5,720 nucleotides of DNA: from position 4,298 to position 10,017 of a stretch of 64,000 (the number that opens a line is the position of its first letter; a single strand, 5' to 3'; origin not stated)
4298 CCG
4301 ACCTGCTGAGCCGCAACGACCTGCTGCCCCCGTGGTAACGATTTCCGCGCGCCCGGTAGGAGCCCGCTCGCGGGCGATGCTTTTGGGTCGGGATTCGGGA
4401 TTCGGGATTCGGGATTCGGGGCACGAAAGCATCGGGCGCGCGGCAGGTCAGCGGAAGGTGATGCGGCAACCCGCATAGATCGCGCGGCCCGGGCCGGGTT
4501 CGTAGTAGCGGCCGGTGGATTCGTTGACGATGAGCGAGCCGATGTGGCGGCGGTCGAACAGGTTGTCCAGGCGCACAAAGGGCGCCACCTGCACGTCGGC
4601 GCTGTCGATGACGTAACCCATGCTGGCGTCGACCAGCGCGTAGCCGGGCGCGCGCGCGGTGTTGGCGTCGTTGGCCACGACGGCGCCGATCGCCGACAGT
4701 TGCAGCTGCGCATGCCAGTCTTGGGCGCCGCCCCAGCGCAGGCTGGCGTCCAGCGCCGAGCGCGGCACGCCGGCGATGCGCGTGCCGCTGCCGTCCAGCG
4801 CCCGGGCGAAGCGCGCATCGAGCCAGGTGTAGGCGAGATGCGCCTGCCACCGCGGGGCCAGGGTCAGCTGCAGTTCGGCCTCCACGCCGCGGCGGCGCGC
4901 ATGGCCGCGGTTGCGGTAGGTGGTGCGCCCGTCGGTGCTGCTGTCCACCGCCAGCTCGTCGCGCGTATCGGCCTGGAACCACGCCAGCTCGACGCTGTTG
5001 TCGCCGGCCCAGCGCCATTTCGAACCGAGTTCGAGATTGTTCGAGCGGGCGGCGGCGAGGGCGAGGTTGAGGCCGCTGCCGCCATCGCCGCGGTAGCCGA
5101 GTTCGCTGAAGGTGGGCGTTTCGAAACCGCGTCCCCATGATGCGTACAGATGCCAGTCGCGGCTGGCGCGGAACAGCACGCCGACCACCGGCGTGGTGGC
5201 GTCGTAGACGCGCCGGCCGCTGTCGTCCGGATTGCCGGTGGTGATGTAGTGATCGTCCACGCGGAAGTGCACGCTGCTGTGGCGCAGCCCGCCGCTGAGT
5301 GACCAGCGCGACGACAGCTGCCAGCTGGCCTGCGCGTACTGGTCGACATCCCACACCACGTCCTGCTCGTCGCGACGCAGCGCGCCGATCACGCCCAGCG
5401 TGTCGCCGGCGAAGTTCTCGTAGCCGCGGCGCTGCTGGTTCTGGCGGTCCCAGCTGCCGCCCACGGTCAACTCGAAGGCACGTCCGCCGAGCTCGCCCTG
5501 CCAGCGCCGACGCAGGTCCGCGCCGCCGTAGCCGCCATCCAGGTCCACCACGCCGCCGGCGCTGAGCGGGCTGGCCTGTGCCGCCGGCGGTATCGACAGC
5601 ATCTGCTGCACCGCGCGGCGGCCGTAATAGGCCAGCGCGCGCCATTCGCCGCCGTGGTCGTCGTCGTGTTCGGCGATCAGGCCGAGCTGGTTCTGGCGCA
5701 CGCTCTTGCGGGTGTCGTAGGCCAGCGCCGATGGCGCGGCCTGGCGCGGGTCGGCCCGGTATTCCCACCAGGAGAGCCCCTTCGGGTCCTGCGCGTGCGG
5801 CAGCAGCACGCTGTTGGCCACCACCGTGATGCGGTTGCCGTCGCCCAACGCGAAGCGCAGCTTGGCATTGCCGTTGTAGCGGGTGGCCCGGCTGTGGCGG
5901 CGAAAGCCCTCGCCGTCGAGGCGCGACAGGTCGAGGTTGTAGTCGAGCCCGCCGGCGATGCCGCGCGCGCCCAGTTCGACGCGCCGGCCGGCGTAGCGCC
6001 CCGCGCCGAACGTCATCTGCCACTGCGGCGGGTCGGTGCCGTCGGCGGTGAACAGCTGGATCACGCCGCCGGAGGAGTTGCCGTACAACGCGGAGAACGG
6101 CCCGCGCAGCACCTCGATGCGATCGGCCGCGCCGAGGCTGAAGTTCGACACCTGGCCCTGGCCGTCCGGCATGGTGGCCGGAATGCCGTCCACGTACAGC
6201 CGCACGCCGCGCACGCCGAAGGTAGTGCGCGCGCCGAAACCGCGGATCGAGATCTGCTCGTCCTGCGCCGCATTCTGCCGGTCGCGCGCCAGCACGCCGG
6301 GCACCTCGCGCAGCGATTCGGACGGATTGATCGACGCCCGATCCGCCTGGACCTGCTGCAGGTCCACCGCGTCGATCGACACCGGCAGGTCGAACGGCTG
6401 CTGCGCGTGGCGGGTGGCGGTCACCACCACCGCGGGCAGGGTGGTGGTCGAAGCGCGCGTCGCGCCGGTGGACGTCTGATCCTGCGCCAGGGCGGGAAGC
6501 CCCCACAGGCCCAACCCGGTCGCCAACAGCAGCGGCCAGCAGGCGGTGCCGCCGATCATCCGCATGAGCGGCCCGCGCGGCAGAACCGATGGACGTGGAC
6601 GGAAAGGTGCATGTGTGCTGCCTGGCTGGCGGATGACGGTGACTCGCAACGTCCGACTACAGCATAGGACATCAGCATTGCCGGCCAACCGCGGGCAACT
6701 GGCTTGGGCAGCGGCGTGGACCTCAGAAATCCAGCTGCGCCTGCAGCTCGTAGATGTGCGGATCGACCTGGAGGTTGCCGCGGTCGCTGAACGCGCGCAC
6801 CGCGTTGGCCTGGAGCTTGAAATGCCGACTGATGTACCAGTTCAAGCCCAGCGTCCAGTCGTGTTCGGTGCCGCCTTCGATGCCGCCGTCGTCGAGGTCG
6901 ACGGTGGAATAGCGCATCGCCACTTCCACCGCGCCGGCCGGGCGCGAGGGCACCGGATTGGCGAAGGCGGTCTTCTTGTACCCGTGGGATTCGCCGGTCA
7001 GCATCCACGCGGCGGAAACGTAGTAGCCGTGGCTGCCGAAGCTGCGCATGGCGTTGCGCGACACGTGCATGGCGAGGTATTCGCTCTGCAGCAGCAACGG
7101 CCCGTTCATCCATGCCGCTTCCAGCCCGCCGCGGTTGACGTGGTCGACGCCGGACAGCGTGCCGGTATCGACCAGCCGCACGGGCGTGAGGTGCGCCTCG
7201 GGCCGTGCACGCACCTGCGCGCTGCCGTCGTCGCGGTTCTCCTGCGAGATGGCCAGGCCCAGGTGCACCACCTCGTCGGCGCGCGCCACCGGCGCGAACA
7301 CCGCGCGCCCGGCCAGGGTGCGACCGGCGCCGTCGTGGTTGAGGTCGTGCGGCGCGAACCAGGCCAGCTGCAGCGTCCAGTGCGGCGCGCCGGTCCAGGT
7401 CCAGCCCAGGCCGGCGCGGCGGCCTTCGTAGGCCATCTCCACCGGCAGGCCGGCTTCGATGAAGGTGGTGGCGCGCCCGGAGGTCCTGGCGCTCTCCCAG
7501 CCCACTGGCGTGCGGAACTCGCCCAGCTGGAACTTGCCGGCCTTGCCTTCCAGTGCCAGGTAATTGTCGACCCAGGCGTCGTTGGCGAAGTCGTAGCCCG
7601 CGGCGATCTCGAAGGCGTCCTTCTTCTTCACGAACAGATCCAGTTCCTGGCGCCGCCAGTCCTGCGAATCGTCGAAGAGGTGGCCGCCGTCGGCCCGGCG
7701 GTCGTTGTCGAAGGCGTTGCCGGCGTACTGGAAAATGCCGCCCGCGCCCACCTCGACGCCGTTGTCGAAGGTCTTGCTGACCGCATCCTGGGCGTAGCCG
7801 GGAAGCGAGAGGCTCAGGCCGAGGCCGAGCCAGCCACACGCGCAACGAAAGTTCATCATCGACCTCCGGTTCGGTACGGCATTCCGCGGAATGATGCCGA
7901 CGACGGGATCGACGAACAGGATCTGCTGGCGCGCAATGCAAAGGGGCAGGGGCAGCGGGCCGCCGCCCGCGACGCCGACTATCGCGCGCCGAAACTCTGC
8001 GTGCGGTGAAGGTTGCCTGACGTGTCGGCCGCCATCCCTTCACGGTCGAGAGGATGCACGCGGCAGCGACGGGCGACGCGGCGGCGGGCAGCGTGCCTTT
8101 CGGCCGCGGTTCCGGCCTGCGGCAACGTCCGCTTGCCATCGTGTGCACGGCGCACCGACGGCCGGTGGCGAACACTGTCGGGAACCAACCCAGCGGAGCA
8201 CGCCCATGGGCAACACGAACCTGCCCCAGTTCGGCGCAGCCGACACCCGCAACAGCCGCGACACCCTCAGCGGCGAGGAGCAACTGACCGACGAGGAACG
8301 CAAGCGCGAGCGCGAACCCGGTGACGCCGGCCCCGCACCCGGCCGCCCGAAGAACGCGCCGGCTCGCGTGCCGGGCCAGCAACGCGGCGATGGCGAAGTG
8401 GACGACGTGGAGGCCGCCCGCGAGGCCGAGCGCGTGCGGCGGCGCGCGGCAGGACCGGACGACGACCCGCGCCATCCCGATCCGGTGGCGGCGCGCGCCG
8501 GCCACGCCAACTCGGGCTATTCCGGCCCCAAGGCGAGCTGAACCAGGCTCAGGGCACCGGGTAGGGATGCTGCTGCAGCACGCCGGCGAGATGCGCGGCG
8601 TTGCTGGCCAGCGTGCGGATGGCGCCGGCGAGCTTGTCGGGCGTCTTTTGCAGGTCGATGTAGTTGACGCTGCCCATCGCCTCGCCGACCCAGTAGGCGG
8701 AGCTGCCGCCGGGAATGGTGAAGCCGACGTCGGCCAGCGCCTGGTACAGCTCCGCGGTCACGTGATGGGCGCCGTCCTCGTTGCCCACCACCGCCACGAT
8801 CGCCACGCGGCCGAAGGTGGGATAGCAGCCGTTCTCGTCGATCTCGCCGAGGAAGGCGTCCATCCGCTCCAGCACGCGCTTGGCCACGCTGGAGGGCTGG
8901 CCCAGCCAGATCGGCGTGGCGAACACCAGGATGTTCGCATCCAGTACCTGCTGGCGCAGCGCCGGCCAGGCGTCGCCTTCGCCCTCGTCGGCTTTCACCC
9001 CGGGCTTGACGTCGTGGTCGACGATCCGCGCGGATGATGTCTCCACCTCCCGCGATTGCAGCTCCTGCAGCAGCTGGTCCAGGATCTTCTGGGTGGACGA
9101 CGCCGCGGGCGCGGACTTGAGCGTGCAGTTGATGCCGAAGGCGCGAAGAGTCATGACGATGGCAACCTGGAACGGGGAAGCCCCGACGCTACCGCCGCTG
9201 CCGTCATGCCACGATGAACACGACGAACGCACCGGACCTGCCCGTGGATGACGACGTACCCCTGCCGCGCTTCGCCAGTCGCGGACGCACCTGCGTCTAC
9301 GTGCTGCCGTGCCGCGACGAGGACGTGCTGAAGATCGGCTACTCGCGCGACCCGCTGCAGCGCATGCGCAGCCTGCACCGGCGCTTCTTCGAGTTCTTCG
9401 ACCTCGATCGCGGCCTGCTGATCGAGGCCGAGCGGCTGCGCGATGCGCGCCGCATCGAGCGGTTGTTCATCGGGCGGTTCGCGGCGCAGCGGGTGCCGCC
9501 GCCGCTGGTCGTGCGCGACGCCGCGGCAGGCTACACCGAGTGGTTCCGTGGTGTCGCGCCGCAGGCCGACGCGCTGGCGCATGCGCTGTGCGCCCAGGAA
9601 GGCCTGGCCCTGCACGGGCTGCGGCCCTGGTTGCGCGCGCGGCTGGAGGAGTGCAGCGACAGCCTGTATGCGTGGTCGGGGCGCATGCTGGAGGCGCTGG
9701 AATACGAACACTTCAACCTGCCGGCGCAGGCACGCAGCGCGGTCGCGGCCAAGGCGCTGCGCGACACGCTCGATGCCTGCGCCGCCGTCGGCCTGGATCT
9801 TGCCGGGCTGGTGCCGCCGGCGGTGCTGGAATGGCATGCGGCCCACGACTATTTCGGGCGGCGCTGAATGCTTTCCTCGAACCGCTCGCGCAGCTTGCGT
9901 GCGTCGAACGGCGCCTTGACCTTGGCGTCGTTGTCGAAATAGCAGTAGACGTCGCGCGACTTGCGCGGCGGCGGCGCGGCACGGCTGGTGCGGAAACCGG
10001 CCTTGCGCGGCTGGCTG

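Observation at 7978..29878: Shared promoter layout (CAC half-site - N21 - nAnnnT) across a general-stress cluster: a regulon with no visible regulator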

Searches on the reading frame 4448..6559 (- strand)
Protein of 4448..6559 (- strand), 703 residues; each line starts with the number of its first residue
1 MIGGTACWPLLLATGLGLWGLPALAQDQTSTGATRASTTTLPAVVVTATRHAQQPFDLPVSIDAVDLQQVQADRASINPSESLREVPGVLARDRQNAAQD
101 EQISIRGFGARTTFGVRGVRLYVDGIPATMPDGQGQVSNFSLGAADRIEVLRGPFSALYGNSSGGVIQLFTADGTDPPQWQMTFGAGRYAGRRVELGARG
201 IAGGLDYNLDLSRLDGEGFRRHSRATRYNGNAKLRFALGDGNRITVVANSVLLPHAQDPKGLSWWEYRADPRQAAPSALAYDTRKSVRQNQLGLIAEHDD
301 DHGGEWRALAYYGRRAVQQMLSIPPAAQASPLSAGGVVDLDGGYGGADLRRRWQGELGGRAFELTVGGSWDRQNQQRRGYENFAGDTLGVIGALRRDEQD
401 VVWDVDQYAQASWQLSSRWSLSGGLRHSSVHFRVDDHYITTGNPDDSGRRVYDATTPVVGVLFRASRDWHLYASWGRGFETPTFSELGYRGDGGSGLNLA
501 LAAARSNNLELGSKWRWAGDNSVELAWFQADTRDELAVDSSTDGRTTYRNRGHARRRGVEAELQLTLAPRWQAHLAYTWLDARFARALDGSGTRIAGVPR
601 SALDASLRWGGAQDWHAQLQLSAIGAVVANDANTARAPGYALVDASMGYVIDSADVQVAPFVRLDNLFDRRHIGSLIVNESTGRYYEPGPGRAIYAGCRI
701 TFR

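Call 7: search_protein_families(library=pfam, proteins=[window:4448-6559:-], max_evalue=0.01)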
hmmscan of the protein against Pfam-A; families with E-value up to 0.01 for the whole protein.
window:4448-6559:- (703 aa): 2 families
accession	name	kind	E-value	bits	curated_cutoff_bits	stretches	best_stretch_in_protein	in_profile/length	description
PF00593.30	TonB_dep_Rec_b-barrel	-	1.4e-49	170.6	27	1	242-651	38-423/436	TonB dependent receptor-like, beta-barrel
PF07715.20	Plug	-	1.4e-19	71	23.9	1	56-166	3-107/107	TonB-dependent Receptor Plug Domain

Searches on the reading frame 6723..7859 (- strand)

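Call 7: search_protein_families(library=pfam, proteins=[window:6723-7859:-], max_evalue=0.01)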
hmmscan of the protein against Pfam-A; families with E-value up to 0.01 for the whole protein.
window:6723-7859:- (378 aa): 1 family
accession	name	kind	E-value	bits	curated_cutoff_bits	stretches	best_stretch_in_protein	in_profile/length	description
PF07396.17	Porin_O_P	-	1.2e-57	196.4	20.9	1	43-378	7-370/370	Phosphate-selective porin O and P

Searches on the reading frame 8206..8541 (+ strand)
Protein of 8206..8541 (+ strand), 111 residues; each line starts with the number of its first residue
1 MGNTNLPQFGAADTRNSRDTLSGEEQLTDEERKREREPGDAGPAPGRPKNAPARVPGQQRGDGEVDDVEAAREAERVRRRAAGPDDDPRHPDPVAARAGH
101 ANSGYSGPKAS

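Call 7: search_protein_families(library=pfam, proteins=[window:8206-8541:+], max_evalue=0.01)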
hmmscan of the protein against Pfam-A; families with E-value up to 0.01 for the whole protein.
window:8206-8541:+ (111 aa): 0 families

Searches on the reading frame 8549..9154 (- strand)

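Call 7: search_protein_families(library=pfam, proteins=[window:8549-9154:-], max_evalue=0.01)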
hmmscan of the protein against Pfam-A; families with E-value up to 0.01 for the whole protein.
window:8549-9154:- (201 aa): 2 families
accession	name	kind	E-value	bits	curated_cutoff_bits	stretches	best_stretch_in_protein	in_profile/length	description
PF03358.20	FMN_red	-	6.4e-16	58.7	24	1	17-150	12-142/152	NADPH-dependent FMN reductase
PF02525.22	Flavodoxin_2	-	0.00012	22.3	27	1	14-97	8-102/198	Flavodoxin-like fold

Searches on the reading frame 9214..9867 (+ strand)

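Call 7: search_protein_families(library=pfam, proteins=[window:9214-9867:+], max_evalue=0.01)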
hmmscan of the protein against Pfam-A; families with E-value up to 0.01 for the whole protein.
window:9214-9867:+ (217 aa): 2 families
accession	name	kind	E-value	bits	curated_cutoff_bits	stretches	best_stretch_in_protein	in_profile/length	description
PF13455.12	MUG113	-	2.5e-08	34.8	22.3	1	39-122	1-70/73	Meiotically up-regulated gene 113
PF10544.15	T5orf172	-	5.5e-07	30.5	20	1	27-119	2-94/101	T5orf172 domain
